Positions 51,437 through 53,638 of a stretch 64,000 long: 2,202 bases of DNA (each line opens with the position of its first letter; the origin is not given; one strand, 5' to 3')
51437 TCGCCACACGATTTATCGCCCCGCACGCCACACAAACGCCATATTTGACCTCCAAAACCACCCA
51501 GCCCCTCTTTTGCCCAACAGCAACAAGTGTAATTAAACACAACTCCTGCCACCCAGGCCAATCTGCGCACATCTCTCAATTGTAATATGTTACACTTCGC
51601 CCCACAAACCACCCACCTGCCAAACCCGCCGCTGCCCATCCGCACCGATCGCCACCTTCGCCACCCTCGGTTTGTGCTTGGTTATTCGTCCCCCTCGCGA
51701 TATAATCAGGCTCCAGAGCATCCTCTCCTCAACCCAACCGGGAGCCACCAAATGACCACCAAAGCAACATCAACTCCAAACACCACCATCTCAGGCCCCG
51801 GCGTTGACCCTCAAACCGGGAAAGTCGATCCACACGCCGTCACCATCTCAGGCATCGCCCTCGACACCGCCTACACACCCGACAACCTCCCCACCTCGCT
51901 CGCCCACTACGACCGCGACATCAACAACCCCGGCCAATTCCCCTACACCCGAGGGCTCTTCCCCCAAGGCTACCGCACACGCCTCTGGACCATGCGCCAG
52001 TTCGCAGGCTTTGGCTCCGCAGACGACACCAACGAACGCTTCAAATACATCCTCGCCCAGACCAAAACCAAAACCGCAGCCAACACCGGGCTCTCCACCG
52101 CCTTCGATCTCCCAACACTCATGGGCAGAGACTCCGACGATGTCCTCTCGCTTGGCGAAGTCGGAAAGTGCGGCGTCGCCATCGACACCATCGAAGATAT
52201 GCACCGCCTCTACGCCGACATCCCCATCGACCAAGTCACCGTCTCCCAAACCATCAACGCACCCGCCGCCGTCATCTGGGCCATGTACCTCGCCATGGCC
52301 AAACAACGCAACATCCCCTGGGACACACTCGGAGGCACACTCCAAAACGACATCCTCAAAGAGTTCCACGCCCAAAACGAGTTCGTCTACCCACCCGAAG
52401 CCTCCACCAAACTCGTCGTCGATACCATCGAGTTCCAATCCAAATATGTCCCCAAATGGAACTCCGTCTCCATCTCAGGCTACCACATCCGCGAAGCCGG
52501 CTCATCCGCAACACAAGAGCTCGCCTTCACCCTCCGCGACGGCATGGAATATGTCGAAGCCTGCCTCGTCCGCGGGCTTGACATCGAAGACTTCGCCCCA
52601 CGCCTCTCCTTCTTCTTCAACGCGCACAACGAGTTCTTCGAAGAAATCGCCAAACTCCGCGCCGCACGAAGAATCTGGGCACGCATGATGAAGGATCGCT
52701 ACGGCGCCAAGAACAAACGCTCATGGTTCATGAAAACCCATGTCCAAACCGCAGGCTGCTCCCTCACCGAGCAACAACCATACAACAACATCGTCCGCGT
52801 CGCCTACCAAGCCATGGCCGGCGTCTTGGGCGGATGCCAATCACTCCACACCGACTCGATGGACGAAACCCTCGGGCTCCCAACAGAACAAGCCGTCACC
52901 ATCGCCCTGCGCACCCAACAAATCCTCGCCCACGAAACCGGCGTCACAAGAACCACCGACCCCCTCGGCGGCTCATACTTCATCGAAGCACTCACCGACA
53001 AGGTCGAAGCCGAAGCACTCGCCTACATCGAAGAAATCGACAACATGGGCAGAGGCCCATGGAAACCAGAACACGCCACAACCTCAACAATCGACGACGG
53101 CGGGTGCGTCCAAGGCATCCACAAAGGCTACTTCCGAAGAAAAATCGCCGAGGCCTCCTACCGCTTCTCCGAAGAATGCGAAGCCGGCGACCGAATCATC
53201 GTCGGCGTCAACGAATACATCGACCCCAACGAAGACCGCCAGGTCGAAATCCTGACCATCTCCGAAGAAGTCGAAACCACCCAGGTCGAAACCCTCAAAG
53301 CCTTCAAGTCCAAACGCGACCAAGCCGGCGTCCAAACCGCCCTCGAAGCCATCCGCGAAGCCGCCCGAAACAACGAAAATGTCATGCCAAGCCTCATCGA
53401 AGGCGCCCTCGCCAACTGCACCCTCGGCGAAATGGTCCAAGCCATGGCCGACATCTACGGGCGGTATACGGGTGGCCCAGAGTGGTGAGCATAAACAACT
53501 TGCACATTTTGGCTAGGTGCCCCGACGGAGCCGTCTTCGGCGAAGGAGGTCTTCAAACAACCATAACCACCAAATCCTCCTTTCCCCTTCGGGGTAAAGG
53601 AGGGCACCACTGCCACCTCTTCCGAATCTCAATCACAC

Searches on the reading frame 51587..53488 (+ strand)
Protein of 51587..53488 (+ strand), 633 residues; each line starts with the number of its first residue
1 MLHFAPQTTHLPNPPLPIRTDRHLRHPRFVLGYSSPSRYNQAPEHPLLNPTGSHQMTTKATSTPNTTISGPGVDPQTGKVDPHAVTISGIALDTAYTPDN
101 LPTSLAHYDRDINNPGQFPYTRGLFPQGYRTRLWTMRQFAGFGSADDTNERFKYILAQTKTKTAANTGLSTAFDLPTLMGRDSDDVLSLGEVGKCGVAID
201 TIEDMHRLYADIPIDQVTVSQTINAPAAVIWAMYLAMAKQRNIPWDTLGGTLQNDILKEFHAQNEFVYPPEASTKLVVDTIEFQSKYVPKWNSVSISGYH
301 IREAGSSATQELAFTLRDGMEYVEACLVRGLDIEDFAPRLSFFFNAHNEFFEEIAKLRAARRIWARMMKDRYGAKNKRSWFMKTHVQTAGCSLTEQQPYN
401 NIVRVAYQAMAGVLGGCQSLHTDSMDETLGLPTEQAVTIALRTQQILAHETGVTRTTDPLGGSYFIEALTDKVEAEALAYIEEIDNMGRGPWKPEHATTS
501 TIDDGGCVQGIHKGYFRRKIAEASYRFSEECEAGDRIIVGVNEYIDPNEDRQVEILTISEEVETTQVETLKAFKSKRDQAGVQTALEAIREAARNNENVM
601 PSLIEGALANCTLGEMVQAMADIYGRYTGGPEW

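Call 54: search_protein_families(library=pfam, proteins=[window:51587-53488:+], max_evalue=0.00001)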
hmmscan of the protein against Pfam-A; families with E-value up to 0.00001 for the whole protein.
window:51587-53488:+ (633 aa): 1 family
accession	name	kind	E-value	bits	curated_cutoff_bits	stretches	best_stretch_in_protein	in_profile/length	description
PF01642.28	MM_CoA_mutase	-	9e-202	671.6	22.1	1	86-625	2-512/512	Methylmalonyl-CoA mutase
